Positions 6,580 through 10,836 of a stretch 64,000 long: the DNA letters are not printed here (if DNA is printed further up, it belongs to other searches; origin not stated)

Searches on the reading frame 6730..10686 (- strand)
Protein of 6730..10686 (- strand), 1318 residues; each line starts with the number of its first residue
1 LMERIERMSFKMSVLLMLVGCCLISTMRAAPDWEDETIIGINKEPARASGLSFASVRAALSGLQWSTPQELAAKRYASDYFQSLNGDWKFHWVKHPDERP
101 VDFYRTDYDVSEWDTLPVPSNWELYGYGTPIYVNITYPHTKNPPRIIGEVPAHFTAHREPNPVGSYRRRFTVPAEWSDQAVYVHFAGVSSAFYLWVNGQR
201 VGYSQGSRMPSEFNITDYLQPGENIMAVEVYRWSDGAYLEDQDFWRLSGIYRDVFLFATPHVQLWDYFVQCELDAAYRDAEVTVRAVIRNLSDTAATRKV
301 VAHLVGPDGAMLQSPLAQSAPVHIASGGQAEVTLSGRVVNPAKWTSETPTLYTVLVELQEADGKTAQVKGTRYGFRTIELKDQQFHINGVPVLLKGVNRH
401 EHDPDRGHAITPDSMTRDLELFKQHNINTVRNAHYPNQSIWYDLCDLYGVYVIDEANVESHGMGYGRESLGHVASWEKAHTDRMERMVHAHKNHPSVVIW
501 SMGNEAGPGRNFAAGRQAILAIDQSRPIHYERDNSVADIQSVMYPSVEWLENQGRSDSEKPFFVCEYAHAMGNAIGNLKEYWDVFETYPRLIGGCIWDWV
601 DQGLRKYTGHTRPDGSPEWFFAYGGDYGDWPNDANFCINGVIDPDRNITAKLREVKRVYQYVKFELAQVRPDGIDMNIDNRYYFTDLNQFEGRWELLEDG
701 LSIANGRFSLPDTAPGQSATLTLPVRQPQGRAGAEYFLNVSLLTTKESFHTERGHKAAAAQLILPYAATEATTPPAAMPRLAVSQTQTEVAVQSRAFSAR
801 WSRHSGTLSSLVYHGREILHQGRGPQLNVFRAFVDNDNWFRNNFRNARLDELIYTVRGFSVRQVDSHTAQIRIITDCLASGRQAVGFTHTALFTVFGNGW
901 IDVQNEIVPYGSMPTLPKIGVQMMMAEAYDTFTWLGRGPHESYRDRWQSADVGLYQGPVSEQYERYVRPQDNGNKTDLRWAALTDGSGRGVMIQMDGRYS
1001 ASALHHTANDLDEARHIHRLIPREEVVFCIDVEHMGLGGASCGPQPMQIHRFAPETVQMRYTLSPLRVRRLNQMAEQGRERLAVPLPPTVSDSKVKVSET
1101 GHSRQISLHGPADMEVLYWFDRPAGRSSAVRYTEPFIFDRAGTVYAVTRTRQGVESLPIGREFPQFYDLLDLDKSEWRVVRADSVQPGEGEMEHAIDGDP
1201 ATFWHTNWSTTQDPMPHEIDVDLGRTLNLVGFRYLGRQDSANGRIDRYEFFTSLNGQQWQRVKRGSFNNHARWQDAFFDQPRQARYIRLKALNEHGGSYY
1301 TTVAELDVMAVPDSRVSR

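Call 51: search_protein_families(library=pfam, proteins=[window:6730-10686:-], max_evalue=0.00001)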
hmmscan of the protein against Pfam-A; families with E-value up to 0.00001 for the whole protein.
window:6730-10686:- (1318 aa): 8 families
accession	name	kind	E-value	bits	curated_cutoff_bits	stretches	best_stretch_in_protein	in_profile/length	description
PF02836.23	Glyco_hydro_2_C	-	3.1e-90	302.8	21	1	378-664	1-302/302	Glycosyl hydrolases family 2, TIM barrel domain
PF02929.23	Bgal_small_N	-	4.2e-64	217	25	1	795-1062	3-247/248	Beta galactosidase small chain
PF02837.24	Glyco_hydro_2_N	-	2.1e-44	151.9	28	1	81-260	1-169/169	Glycosyl hydrolases family 2, sugar binding domain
PF00754.31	F5_F8_type_C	-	8.3e-25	87.8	28.2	1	1183-1306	5-127/127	F5/8 type C domain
PF16353.11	LacZ_4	-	8.7e-22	77.7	27.3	1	677-765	2-87/87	Beta-galactosidase, domain 4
PF00703.27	Glyco_hydro_2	-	1.3e-13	52.1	23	1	264-376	3-109/109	Glycosyl hydrolases family 2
PF22633.2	F5_F8_type_C_2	-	6e-12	46.4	27.8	1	1194-1289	1-91/91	NedA-like, galactose-binding domain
PF22666.2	Glyco_hydro_2_N2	-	5.2e-06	27.1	27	0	166-231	52-118/167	Glycosyl hydrolase 2 galactose-binding domain-like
